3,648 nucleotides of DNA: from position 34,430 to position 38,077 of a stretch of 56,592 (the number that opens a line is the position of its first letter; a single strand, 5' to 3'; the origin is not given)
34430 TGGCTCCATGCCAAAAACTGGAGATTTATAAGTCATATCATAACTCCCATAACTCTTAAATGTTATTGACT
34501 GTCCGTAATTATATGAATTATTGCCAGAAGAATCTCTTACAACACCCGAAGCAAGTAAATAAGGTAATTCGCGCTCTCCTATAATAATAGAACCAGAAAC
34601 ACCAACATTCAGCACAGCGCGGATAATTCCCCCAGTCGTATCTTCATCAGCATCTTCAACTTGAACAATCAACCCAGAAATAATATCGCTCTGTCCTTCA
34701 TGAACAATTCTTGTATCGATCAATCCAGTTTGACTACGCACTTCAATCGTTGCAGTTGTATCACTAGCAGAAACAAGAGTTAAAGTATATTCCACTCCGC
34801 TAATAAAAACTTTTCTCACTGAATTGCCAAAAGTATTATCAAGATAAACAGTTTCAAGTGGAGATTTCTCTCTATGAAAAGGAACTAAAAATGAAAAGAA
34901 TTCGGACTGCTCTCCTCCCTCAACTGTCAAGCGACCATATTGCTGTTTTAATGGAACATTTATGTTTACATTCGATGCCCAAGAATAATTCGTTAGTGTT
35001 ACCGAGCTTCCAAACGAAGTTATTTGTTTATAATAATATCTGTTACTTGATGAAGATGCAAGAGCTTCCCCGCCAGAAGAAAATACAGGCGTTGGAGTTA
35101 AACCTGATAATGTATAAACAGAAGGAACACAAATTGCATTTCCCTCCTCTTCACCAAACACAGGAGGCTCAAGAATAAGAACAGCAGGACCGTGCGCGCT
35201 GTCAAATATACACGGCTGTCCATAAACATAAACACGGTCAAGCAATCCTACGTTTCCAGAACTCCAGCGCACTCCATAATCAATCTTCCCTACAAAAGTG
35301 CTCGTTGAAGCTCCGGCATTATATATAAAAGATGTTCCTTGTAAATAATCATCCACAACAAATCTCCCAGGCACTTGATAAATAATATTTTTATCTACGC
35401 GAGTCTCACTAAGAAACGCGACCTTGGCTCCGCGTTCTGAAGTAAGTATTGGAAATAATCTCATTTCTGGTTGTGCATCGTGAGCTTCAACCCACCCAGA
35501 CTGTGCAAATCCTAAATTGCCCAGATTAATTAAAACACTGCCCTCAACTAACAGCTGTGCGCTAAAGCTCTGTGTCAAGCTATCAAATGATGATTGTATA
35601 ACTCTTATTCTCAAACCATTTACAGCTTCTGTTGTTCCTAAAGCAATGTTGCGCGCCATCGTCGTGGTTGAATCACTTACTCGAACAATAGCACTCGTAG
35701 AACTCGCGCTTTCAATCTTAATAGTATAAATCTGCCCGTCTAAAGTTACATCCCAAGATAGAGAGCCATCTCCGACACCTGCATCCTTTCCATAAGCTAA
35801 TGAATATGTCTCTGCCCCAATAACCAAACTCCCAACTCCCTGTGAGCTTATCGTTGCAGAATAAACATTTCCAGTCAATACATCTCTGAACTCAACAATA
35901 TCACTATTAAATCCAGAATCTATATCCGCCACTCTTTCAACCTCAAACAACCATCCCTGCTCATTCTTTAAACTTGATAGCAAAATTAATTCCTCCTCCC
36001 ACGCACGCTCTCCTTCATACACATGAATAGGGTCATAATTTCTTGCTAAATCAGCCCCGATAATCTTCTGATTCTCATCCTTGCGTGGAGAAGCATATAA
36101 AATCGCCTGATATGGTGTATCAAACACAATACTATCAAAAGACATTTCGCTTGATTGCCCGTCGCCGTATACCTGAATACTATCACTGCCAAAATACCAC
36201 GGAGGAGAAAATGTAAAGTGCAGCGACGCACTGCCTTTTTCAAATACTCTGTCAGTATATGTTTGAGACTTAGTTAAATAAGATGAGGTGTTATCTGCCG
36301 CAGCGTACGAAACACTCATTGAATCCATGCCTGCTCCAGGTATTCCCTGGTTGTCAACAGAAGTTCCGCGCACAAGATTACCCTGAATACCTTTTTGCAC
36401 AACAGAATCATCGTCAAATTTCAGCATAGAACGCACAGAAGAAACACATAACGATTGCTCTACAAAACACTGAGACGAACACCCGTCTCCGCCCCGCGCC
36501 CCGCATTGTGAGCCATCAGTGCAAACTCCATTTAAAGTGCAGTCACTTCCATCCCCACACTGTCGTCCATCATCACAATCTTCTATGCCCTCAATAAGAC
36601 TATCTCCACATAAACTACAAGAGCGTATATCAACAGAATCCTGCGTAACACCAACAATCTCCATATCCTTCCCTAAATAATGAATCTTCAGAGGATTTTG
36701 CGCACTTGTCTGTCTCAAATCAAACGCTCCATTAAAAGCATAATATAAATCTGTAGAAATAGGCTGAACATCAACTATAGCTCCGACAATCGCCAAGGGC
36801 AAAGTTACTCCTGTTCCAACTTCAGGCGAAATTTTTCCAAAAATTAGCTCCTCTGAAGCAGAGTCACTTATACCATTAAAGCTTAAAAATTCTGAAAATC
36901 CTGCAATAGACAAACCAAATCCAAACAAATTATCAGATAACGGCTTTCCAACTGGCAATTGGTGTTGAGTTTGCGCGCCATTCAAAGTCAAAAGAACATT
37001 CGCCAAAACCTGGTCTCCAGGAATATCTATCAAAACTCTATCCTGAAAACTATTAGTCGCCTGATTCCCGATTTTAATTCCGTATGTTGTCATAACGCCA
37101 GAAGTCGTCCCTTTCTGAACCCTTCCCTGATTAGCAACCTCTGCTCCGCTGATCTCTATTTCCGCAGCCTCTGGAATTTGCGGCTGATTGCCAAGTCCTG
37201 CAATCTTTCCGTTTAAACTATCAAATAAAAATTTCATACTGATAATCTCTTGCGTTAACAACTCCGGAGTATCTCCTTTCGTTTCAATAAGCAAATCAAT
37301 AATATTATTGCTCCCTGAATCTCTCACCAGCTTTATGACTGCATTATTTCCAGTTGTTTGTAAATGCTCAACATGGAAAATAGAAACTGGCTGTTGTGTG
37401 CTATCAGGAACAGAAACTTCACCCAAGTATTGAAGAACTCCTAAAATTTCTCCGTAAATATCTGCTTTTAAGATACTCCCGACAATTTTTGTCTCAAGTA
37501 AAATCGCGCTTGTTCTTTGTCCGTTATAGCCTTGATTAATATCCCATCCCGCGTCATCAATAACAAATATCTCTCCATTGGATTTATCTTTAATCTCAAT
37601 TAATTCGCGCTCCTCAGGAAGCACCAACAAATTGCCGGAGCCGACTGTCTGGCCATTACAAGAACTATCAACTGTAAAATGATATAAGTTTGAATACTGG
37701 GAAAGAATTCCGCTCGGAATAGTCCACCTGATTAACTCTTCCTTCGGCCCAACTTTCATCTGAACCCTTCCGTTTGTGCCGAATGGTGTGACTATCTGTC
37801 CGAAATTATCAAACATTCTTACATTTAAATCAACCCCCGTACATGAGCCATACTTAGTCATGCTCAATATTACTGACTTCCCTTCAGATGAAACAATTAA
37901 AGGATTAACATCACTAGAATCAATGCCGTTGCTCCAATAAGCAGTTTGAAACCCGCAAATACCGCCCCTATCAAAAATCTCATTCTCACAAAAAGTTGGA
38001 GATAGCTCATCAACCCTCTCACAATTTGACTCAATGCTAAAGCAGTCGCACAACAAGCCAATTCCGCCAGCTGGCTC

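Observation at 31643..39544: ~2,633-aa surface protein with an unusual domain mix and both N- and C-terminal membrane segments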

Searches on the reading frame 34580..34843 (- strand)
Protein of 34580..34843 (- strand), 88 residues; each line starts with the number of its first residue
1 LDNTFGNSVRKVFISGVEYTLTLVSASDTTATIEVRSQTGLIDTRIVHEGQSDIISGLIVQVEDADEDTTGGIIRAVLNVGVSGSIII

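Call 32: search_protein_families(library=pfam, alignment_id=A2, max_evalue=1)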
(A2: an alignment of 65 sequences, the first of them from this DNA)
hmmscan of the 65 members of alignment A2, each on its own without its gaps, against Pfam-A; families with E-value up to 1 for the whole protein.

A. member 1, seq(88 aa): 1 family
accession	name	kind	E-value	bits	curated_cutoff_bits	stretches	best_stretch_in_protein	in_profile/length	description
PF12744.13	ATG19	-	0.22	11.2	25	1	11-81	61-129/246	Autophagy protein Atg19, Atg8-binding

B. families by the number of members that match (of 65 scanned): 58 families (the first 25 are shown)
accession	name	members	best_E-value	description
PF04200.17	Lipoprotein_17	5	0.011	Lipoprotein associated domain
PF18705.7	DUF5643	4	0.017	Family of unknown function (DUF5643)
PF12733.13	Cadherin-like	3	0.0023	Cadherin-like beta sandwich domain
PF21504.2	FLIC_barrel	3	0.0069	Flagellin, barrel domain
PF20585.4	Pectate_lyase_5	3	0.0072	Putative pectate lyase-like adhesive domain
PF24201.1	DUF7426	3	0.042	Domain of unknown function (DUF7426)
PF08141.18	SspH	3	0.06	Small acid-soluble spore protein H family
PF07009.16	NusG_II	2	0.0039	NusG domain II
PF09136.16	Glucodextran_B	2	0.0051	Glucodextranase, domain B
PF17963.7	Big_9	2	0.01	Bacterial Ig domain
PF03272.18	Mucin_bdg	2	0.012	Putative mucin or carbohydrate-binding module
PF18652.6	Adhesin_P1_N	2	0.017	Adhesin P1 N-terminal domain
PF19487.4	DUF6023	2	0.025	Family of unknown function (DUF6023)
PF14155.11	DUF4307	2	0.03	Domain of unknown function (DUF4307)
PF18657.6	YDG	2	0.031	YDG domain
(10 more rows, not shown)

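Call 33: search_solved_structures(query=A2, max_evalue=10, show_alignments=2)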
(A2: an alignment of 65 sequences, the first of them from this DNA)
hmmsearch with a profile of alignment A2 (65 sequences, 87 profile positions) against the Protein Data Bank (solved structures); distinct sequences matched with E-value up to 10: 10.
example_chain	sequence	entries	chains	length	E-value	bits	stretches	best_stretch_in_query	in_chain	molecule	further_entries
6stb_A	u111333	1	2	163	0.16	14.9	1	16-55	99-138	Major strawberry allergen Fra a 1-2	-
6sta_A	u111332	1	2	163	0.32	13.9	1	16-55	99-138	Major strawberry allergen Fra a 1-2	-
6st9_A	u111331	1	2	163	0.34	13.8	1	16-55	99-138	Major strawberry allergen Fra a 1-2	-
6st8_A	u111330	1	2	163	0.37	13.7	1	16-55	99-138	Major strawberry allergen Fra a 1-2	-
5amw_A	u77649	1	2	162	0.42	13.5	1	16-55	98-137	Fra a 2 allergen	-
9zqg_A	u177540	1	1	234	0.67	12.9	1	5-50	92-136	Periplasmic serine protease DO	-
9zpq_A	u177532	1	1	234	0.68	12.9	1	5-50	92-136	Periplasmic serine protease DO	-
7xy1_A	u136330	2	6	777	1.3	12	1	21-52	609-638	Tail fiber protein | phage type I tail fiber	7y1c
2jkf_A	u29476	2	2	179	1.3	12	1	35-54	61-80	PROFILIN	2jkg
6tcl_J1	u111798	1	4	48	2.3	11.2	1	17-42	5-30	Photosystem I reaction center subunit IX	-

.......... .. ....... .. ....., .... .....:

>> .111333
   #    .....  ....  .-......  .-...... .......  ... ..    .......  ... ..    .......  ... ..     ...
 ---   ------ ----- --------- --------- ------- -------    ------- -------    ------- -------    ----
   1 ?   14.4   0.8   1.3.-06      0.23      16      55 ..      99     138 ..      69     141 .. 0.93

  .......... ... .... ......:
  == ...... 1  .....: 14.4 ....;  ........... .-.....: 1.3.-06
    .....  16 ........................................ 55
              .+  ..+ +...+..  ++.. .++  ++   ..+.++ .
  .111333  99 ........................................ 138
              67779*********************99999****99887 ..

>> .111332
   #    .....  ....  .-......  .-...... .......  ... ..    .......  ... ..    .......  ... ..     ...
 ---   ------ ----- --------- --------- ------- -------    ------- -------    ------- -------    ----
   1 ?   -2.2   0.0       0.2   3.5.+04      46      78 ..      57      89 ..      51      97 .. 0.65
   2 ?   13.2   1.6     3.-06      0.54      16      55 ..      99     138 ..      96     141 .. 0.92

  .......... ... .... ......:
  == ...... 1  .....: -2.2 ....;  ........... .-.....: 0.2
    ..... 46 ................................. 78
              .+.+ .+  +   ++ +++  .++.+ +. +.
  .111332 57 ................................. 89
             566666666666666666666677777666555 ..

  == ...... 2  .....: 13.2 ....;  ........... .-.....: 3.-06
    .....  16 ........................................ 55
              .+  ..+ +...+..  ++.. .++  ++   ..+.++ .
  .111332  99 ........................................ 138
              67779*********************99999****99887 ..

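Call 38: predict_structure(alignment_id=A2)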
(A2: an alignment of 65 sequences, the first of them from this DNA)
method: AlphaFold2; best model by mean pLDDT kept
length: 88 residues; sequences in the alignment: 65
mean_pLDDT: 92.7   pTM: 0.81
mean pLDDT of the five models: 92.7, 92.4, 91.3, 90.5, 89.6
residues with pLDDT >= 90: 70; 70-90: 14; 50-70: 4; < 50: 0
segments of 3 or more residues with pLDDT < 50: none
pLDDT, mean of each block of 10 residues (from residue 1): 87 94 96 97 98 96 95 94 74
secondary structure, 60 per line:
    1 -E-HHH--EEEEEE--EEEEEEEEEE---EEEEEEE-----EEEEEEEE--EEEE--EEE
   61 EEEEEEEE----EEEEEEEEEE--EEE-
elements in order: E9-14 E17-26 E30-36 E42-49 E52-55 E58-68 E73-82 E85-87

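Call 41: fold_search(model_id=the predicted structure, library=pdb)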
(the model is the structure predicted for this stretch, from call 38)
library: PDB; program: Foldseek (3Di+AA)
matches with E <= 10: 526; with E <= 0.001: 0
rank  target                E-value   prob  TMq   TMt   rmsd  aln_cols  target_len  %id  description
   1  5i8u_A                2.4e-01  0.14  0.23  0.12  15.8        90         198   20  Crystal Structure of the RV1700 (MT ADPRASE) E142Q mutant (released 2016-10-12)
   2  5g47_A                2.8e-01  0.47  0.36  0.09  16.5        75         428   19  Structure of Gc glycoprotein from severe fever with thrombocytopenia syndrome virus in the trimeric postfusion conform (released 2016-07-06)
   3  8i4t_B                3.6e-01  0.41  0.37  0.08  16.1        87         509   17  Structure of the asymmetric unit of SFTSV virion (released 2023-09-13)
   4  8yke                  5.0e-01  0.16  0.27  0.16  17.9       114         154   17  Structure of two consecutively arrayed Rib domains (Rib8-9) from surface adhesin of Limosilactobacillus reuteri (released 2025-03-05)
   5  8i4t_H                6.1e-01  0.30  0.37  0.07  16.2        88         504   17  Structure of the asymmetric unit of SFTSV virion (released 2023-09-13)
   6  7wc2_A                6.4e-01  0.18  0.33  0.09  18.4        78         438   13  Cryo-EM structure of alphavirus, Getah virus (released 2022-11-02)
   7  5l4q_A                7.5e-01  0.33  0.31  0.12   8.3        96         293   11  Crystal Structure of Adaptor Protein 2 Associated Kinase 1 (AAK1) in Complex with LKB1 (AAK1 Dual Inhibitor) (released 2016-06-08)
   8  7rj7_A                7.9e-01  0.30  0.32  0.11   8.1        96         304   11  CRYSTAL STRUCTURE OF AP2 ASSOCIATED KINASE 1 ISOFORM 1 COMPLEXED WITH LIGAND 2-(1-AMINO-3-METHYLBUTYL)-6- (PYRIDIN-4-Y (released 2022-02-23)
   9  5joz_B                8.8e-01  0.33  0.35  0.10   7.7        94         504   16  Bacteroides ovatus Xyloglucan PUL GH43B (released 2016-08-10)
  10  4i3c_A                9.3e-01  0.25  0.37  0.26   8.8        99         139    9  Crystal structure of fluorescent protein UnaG N57Q mutant (released 2013-06-19)
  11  3u2g                  9.7e-01  0.44  0.44  0.17   9.7       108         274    9  Crystal structure of the C-terminal DUF1608 domain of the Methanosarcina acetivorans S-layer (MA0829) protein (released 2012-07-04)
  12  7s9y                  1.0e+00  0.60  0.47  0.06  11.2        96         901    9  Helicobacter Hepaticus CcsBA Open Conformation (released 2021-12-22)
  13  6xo4_A                1.0e+00  0.30  0.38  0.09  15.2        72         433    8  CryoEM structure of Eastern Equine Encephalitis (EEEV) VLP (released 2020-12-23)
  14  8i4t_T                1.0e+00  0.21  0.37  0.07  16.2        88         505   17  Structure of the asymmetric unit of SFTSV virion (released 2023-09-13)
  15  7rj6_A                1.1e+00  0.25  0.34  0.13   8.6       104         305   12  CRYSTAL STRUCTURE OF AP2 ASSOCIATED KINASE 1 ISOFORM 1 COMPLEXED WITH LIGAND (2R)-2-AMINO-N-[3-(DIFLUOROM ETHOXY)-4-(1 (released 2022-02-23)
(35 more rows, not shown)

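Call 48: find_homologous_proteins(query=A2, max_evalue=0.00001)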
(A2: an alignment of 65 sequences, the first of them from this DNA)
Query A2 (65 sequences): 1178 candidates shared short words with the query, none scored E <= 0.00001.

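Call 86: fold_search(model_id=the predicted structure, library=viral)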
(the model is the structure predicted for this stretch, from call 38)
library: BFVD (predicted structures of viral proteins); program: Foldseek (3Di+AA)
matches with E <= 10: 800; with E <= 0.001: 0
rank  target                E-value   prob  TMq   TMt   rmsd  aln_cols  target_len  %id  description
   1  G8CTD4                8.3e-02  0.98  0.49  0.31   4.6        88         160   15  (no name in the UniProt tables at hand)
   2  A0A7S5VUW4            8.8e-02  0.80  0.38  0.21   8.1       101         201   14  (no name in the UniProt tables at hand)
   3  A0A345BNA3            1.2e-01  0.91  0.42  0.41   5.8        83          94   17  (no name in the UniProt tables at hand)
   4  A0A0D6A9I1            1.5e-01  0.66  0.39  0.06  18.0        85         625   16  Membrane glycoprotein polyprotein (Fragment) [Dabie bandavirus]
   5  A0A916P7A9            1.6e-01  0.80  0.39  0.21  13.2        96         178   14  Uncharacterized protein [Mythimna separata entomopoxvirus 'L']
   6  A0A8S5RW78            1.8e-01  1.00  0.40  0.27   1.9        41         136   20  Uncharacterized protein [Siphoviridae sp. ctHip2]
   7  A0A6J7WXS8            2.0e-01  0.75  0.47  0.41   8.1       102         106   20  Uncharacterized protein [uncultured Caudovirales phage]
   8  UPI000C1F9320         2.1e-01  0.57  0.36  0.09  15.8        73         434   19  (no name look-up for this kind of identifier)
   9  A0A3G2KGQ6            2.3e-01  0.96  0.40  0.07   4.1        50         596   10  VIP2-like toxin [Mycobacterium phage KandZ]
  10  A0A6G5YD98            2.3e-01  0.95  0.52  0.48   4.8        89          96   15  (no name in the UniProt tables at hand)
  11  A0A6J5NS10            2.5e-01  0.69  0.35  0.06   6.7        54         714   11  Uncharacterized protein [uncultured Caudovirales phage]
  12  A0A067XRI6            2.9e-01  0.72  0.42  0.34  11.7        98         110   10  (no name in the UniProt tables at hand)
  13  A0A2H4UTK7            2.9e-01  0.57  0.38  0.10  11.9        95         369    9  RING-finger domain-containing protein [Bodo saltans virus]
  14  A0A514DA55            3.5e-01  0.60  0.30  0.42   3.9        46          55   20  (no name in the UniProt tables at hand)
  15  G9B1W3                3.7e-01  0.54  0.35  0.26   9.0       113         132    5  Gp212 [Bacillus phage W.Ph.]
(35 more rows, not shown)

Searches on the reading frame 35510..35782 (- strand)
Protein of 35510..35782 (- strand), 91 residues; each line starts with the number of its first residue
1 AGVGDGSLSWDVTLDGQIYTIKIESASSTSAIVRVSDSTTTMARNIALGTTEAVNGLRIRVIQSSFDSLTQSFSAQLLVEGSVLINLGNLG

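Call 16: find_homologous_proteins(query=A1, max_evalue=0.001)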
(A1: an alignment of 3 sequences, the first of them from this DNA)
Query A1 (3 sequences): 92 candidates shared short words with the query, none scored E <= 0.001.

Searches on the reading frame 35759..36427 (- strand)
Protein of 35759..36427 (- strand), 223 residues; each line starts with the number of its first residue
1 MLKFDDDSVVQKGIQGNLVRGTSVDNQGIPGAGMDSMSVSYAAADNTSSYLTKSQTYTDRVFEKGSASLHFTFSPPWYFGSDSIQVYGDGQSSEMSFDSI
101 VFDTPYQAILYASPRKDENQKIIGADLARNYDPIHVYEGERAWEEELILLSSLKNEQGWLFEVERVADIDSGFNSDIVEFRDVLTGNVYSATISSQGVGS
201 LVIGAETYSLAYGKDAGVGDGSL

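Call 74: predict_structure(alignment_id=A5)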
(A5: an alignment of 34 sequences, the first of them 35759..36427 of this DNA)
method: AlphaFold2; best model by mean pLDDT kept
length: 223 residues; sequences in the alignment: 34
mean_pLDDT: 67.8   pTM: 0.48
mean pLDDT of the five models: 67.8, 66.0, 63.8, 60.8, 58.5
residues with pLDDT >= 90: 49; 70-90: 47; 50-70: 83; < 50: 44
segments of 3 or more residues with pLDDT < 50: 12-15, 67-80, 112-117, 120-128, 221-223
pLDDT, mean of each block of 10 residues (from residue 1): 61 50 71 71 56 57 50 41 54 54 54 46 45 80 91 86 88 90 94 95 94 72 47
secondary structure, 60 per line:
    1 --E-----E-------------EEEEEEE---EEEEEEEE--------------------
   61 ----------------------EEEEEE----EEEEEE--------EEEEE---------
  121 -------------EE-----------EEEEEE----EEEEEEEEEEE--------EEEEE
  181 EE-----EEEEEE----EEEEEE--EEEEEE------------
elements in order: E23-29 E33-40 E83-88 E93-98 E107-111 E147-152 E157-167 E176-182 E188-193 E198-203 E206-211

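Call 77: fold_search(model_id=the predicted structure, library=pdb)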
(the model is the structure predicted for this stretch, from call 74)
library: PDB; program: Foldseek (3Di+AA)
matches with E <= 10: 465; with E <= 0.001: 0
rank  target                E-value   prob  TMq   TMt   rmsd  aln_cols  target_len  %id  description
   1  6o38_M                2.6e-01  0.51  0.15  0.25  13.3        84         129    4  Structure of a chaperone-substrate complex (released 2019-07-24)
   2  6o38_H                3.0e-01  0.47  0.15  0.26  13.2        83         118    4  Structure of a chaperone-substrate complex (released 2019-07-24)
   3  3pp6_B                3.0e-01  0.30  0.16  0.23  12.2       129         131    8  REP1-NXSQ fatty acid transporter Y128F mutant (released 2011-12-28)
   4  3pp6_A                3.5e-01  0.30  0.17  0.24  12.2       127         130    8  REP1-NXSQ fatty acid transporter Y128F mutant (released 2011-12-28)
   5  6o38_L                3.9e-01  0.41  0.16  0.25  13.3        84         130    4  Structure of a chaperone-substrate complex (released 2019-07-24)
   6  6o38_N                4.4e-01  0.20  0.15  0.26  14.1       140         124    4  Structure of a chaperone-substrate complex (released 2019-07-24)
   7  4q5w_A                5.2e-01  0.89  0.16  0.19   4.5        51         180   12  Crystal structure of extended-Tudor 9 of Drosophila melanogaster (released 2014-05-21)
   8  3ntk_A                5.2e-01  0.84  0.16  0.20   5.1        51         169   18  Crystal structure of Tudor (released 2010-09-15)
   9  1sa8_MODEL_1_A        5.2e-01  0.23  0.16  0.28  13.8       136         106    8  THE NMR STRUCTURE OF A STABLE AND COMPACT ALL-beta-SHEET VARIANT OF INTESTINAL FATTY ACID-BINDING PROTEIN (released 2004-06-08)
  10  8ond_B                5.2e-01  0.08  0.14  0.10  20.9       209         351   11  Structure of the C-terminal domains of the Bdellovibrio bacteriovorus Bd2133 fibre (released 2023-10-25)
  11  3nth_A                6.1e-01  0.82  0.16  0.20   5.1        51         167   18  Crystal structure of Tudor and Aubergine [R13(me2s)] complex (released 2010-09-15)
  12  2lba_MODEL_1_A        6.8e-01  0.20  0.16  0.25  12.6       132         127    8  Solution structure of chicken ileal BABP in complex with glycochenodeoxycholic acid (released 2011-09-14)
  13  5gge                  6.8e-01  0.20  0.16  0.24  12.5       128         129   10  Fatty Acid-Binding Protein in Brain Tissue of Drosophila melanogaster (released 2017-06-21)
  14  6o38_G                8.0e-01  0.84  0.23  0.37   3.6        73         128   11  Structure of a chaperone-substrate complex (released 2019-07-24)
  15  9bs1                  8.0e-01  0.44  0.19  0.05   8.3        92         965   15  Cryo-EM structure of the S. cerevisiae lipid flippase Neo1 bound with PI4P in the E2P state (released 2025-04-02)
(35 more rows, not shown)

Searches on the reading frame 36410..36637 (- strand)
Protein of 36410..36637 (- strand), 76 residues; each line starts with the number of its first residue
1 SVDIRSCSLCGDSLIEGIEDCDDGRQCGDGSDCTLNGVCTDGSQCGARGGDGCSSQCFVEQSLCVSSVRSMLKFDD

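Call 72: search_protein_families(library=pfam, proteins=[window:36410-36637:-], max_evalue=1)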
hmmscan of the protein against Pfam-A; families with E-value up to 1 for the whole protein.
window:36410-36637:- (76 aa): 0 families

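Call 73: search_protein_families(library=ncbifam, proteins=[window:36410-36637:-], max_evalue=1)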
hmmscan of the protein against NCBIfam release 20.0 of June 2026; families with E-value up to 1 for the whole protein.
window:36410-36637:- (76 aa): 1 family
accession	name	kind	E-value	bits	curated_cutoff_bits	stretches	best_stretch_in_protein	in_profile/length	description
TIGR02232.1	myxo_disulf_rpt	repeat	0.0024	17.6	20.8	1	9-30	3-25/38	cysteine-rich acidic repeat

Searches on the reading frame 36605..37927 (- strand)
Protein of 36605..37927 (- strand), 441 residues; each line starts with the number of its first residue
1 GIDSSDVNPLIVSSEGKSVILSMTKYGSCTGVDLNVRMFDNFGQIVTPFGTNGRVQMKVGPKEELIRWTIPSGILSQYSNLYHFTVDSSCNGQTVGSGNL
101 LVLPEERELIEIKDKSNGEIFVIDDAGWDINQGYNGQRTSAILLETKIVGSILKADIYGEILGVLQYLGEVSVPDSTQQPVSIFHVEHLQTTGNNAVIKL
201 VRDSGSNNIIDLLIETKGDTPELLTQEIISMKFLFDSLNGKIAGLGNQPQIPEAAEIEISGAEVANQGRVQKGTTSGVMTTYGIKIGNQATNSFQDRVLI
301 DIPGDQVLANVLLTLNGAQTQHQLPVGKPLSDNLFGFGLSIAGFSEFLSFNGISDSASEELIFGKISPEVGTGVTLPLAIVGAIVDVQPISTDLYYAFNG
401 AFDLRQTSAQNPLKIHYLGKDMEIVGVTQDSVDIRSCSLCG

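Call 72: search_protein_families(library=pfam, proteins=[window:36605-37927:-], max_evalue=1)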
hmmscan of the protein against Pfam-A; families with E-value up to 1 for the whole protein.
window:36605-37927:- (441 aa): 0 families

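Call 73: search_protein_families(library=ncbifam, proteins=[window:36605-37927:-], max_evalue=1)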
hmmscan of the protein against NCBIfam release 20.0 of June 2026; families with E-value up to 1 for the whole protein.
window:36605-37927:- (441 aa): 0 families
